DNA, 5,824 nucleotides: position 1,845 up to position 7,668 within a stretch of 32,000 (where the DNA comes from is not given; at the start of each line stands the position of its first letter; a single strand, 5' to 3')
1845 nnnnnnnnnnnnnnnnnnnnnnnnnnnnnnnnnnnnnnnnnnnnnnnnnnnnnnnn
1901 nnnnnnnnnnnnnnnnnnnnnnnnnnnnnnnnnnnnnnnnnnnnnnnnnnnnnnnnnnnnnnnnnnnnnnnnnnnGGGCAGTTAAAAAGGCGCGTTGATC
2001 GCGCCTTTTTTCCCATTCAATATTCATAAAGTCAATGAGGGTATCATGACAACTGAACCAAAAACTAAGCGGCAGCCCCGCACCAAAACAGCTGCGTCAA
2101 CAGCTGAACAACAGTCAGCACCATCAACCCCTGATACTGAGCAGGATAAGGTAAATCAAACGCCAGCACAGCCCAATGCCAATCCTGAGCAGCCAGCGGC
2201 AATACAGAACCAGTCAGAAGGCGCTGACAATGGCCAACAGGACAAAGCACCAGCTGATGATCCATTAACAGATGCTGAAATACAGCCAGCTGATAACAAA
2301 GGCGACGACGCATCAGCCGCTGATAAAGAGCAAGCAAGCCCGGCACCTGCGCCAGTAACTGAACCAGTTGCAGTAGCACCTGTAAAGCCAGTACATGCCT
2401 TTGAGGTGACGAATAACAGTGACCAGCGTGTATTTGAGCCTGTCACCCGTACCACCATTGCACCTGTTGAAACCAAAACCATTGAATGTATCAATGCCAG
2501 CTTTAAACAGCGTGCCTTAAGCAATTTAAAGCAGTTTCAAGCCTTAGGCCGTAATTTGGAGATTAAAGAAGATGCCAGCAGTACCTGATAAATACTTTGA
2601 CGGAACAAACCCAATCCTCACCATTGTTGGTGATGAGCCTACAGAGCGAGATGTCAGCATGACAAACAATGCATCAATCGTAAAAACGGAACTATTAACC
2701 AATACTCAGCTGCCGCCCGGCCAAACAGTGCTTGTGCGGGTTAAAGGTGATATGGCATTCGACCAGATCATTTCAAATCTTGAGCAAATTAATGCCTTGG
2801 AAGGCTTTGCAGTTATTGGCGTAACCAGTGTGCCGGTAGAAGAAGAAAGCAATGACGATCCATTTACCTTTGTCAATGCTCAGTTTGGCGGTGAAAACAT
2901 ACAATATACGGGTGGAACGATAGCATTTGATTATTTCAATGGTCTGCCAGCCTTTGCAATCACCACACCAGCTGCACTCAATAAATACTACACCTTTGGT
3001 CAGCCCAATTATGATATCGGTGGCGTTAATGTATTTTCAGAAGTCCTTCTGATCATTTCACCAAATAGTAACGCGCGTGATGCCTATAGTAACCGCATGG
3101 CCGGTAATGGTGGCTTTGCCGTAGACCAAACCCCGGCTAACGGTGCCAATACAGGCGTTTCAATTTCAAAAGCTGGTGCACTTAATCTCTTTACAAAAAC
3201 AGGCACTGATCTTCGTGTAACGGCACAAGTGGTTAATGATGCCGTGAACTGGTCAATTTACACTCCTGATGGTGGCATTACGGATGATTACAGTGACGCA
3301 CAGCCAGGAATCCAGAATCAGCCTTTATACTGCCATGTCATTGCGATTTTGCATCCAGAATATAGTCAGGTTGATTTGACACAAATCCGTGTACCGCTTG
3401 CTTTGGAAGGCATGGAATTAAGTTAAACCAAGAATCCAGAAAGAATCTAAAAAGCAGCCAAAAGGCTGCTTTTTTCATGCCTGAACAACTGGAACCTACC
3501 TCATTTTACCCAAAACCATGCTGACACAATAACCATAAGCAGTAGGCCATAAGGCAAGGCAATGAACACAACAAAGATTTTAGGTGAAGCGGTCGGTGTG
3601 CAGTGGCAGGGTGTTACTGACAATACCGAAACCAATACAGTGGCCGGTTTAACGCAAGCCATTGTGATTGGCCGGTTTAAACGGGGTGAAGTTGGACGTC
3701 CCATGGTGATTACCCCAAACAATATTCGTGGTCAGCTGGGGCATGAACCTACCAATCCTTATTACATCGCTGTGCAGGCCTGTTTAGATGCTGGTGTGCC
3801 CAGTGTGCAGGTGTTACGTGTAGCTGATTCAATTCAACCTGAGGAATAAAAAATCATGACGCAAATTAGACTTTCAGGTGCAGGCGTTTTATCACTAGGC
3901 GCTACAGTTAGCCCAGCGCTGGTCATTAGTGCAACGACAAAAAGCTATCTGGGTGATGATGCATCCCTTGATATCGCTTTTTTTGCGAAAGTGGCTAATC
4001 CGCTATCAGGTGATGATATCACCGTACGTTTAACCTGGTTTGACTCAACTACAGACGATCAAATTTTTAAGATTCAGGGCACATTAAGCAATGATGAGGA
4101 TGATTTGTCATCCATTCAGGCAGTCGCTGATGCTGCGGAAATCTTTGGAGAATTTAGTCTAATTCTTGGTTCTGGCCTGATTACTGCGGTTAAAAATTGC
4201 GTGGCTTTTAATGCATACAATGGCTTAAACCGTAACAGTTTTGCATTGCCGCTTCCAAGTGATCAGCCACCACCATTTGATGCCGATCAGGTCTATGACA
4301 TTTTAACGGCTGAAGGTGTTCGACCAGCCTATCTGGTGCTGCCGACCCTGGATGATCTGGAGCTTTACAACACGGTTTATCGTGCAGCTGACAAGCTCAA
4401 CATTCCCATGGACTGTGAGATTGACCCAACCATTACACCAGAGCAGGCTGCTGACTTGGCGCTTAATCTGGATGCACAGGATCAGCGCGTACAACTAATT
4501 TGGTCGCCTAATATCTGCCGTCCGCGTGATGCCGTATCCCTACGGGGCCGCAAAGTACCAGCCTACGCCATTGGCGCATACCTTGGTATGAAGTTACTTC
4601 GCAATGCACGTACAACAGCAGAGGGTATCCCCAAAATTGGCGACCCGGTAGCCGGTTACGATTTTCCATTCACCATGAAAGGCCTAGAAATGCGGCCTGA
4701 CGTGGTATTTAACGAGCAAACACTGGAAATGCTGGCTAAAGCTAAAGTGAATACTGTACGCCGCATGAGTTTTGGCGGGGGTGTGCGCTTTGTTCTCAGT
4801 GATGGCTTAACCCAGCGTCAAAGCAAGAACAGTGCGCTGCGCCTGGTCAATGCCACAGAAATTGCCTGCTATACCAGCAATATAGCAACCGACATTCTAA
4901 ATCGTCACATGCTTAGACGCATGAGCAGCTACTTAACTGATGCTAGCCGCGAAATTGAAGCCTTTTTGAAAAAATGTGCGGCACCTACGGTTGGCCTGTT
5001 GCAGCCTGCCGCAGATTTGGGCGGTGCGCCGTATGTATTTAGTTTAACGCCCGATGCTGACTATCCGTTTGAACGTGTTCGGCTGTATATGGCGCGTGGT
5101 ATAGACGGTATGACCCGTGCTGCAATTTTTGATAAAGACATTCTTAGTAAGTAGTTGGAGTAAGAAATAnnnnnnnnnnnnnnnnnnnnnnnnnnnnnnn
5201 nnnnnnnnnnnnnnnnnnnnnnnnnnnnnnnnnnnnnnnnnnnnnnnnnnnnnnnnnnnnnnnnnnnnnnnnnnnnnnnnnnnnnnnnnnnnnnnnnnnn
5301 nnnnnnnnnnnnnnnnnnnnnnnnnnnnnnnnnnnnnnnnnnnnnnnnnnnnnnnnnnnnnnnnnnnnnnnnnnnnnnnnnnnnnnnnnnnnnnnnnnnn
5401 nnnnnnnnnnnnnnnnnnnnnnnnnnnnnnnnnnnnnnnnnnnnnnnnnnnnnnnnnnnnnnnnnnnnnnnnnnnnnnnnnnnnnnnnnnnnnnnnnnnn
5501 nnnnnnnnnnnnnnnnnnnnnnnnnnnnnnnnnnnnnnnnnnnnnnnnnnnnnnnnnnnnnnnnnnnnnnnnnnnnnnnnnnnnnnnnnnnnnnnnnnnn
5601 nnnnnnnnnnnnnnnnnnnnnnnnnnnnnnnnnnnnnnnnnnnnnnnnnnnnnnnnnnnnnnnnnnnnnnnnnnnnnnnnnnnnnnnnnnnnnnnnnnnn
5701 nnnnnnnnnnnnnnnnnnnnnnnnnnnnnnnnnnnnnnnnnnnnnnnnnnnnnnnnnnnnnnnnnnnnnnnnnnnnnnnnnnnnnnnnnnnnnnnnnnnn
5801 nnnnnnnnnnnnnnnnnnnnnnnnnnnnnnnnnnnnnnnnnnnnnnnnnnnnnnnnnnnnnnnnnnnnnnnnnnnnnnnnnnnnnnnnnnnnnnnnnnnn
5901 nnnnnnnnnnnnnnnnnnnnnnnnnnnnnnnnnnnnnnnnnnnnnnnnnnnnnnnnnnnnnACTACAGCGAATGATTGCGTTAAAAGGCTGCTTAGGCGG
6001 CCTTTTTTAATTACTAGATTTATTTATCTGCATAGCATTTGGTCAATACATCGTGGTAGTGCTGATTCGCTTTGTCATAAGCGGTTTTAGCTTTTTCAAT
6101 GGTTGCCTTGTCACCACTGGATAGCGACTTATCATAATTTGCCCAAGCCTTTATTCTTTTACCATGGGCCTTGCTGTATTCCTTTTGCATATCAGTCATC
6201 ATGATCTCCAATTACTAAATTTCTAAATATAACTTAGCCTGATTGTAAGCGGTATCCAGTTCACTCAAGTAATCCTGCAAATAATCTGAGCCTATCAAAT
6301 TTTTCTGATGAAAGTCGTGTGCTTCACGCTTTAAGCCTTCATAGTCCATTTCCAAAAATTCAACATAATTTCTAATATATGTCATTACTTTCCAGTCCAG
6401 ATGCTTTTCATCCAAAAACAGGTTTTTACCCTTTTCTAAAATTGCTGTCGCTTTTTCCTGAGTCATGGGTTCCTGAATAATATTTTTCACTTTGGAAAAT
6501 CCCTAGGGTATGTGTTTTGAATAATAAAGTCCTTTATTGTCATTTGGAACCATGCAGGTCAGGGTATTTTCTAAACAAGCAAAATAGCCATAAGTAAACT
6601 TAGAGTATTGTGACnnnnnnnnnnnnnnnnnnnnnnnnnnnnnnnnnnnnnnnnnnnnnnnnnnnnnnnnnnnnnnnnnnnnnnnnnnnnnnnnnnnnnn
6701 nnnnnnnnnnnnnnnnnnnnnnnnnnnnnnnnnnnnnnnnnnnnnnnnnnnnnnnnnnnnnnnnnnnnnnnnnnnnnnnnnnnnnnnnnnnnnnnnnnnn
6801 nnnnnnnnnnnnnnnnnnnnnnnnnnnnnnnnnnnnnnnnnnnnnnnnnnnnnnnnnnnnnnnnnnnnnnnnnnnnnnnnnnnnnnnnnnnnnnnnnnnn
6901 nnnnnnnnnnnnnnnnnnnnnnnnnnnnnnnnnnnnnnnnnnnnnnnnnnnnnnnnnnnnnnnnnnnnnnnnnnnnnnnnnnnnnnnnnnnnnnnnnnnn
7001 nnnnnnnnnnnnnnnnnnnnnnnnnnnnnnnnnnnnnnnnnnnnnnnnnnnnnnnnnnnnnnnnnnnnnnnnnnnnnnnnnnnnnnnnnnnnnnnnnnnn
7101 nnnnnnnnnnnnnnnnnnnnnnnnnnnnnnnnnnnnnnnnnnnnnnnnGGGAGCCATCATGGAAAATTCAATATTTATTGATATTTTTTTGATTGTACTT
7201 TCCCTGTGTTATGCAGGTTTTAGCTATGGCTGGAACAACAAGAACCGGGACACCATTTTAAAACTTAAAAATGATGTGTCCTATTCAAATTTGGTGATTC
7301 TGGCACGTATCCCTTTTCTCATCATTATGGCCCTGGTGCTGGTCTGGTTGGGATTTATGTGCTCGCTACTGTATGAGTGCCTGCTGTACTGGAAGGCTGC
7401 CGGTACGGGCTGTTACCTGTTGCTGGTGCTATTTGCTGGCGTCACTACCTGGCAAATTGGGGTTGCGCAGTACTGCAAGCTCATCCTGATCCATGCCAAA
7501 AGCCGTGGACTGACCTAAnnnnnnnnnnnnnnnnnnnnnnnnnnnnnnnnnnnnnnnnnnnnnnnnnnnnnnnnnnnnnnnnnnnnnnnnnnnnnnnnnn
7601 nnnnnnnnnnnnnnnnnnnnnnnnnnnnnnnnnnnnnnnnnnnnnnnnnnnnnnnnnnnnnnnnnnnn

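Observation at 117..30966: Recurrent bipartite DNA element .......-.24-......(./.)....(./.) with fixed distance to start codons: candidate phage-specific promoter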

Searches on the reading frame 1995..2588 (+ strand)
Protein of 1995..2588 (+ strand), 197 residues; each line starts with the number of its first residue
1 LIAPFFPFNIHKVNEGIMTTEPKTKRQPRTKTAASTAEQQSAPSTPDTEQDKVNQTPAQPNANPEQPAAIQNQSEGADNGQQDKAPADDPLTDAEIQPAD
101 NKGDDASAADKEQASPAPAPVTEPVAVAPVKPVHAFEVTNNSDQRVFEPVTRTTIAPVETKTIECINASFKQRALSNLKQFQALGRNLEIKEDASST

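Call 7: search_protein_families(library=pfam, proteins=[window:1995-2588:+], max_evalue=0.01)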
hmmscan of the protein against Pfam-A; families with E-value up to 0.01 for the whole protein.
window:1995-2588:+ (197 aa): 0 families

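Call 8: search_protein_families(library=phrogs, proteins=[window:1995-2588:+], max_evalue=0.001)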
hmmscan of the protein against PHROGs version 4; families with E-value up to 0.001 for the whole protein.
window:1995-2588:+ (197 aa): 1 family
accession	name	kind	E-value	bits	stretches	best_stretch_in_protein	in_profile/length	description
phrog_5312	-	unknown function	4.6e-10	40.7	1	68-190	71-207/208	-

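Call 18: find_encoding_contigs(protein=window:1995-2588:+, flank=10000, max_places=4)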
Protein window:1995-2588:+ (197 aa): no gene with exactly this product is on record in the collection.

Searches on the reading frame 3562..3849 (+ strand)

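Call 7: search_protein_families(library=pfam, proteins=[window:3562-3849:+], max_evalue=0.01)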
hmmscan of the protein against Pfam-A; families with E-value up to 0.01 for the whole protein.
window:3562-3849:+ (95 aa): 0 families

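Call 8: search_protein_families(library=phrogs, proteins=[window:3562-3849:+], max_evalue=0.001)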
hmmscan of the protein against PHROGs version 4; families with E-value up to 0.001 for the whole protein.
window:3562-3849:+ (95 aa): 4 families
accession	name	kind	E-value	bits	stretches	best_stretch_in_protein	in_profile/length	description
phrog_5283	-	unknown function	3.5e-40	139.3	1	1-91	1-91/516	-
phrog_14345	-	unknown function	1.7e-35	124.3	1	1-90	2-90/332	-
phrog_24956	-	unknown function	1.8e-22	80.9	1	2-90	3-90/279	-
phrog_1036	-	tail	3e-06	27.6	1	4-61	6-64/531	tail sheath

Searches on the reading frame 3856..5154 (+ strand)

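Call 7: search_protein_families(library=pfam, proteins=[window:3856-5154:+], max_evalue=0.01)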
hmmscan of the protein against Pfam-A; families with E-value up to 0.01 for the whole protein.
window:3856-5154:+ (432 aa): 0 families

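Call 8: search_protein_families(library=phrogs, proteins=[window:3856-5154:+], max_evalue=0.001)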
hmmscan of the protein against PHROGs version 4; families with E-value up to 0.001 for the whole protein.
window:3856-5154:+ (432 aa): 1 family
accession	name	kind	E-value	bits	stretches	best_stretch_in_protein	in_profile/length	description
phrog_1036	-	tail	6.8e-95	320.1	1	19-430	116-530/531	tail sheath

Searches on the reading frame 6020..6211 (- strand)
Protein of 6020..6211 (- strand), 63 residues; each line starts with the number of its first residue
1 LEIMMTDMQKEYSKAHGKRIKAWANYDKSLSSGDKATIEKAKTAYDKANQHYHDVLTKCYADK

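Call 99: search_protein_families(library=pfam, proteins=[window:6020-6211:-], max_evalue=0.01)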
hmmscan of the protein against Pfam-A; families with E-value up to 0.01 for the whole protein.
window:6020-6211:- (63 aa): 0 families

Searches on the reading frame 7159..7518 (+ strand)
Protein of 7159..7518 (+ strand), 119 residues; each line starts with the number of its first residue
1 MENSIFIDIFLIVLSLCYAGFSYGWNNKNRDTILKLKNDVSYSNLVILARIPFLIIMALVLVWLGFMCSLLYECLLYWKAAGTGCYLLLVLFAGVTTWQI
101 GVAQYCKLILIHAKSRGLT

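Call 7: search_protein_families(library=pfam, proteins=[window:7159-7518:+], max_evalue=0.01)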
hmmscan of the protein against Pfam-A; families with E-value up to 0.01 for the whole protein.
window:7159-7518:+ (119 aa): 0 families

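Call 8: search_protein_families(library=phrogs, proteins=[window:7159-7518:+], max_evalue=0.001)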
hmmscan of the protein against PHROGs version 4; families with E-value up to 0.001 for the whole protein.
window:7159-7518:+ (119 aa): 1 family
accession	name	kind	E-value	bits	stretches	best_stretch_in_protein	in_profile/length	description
phrog_13717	-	unknown function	2.4e-11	45.5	1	2-113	2-113/118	-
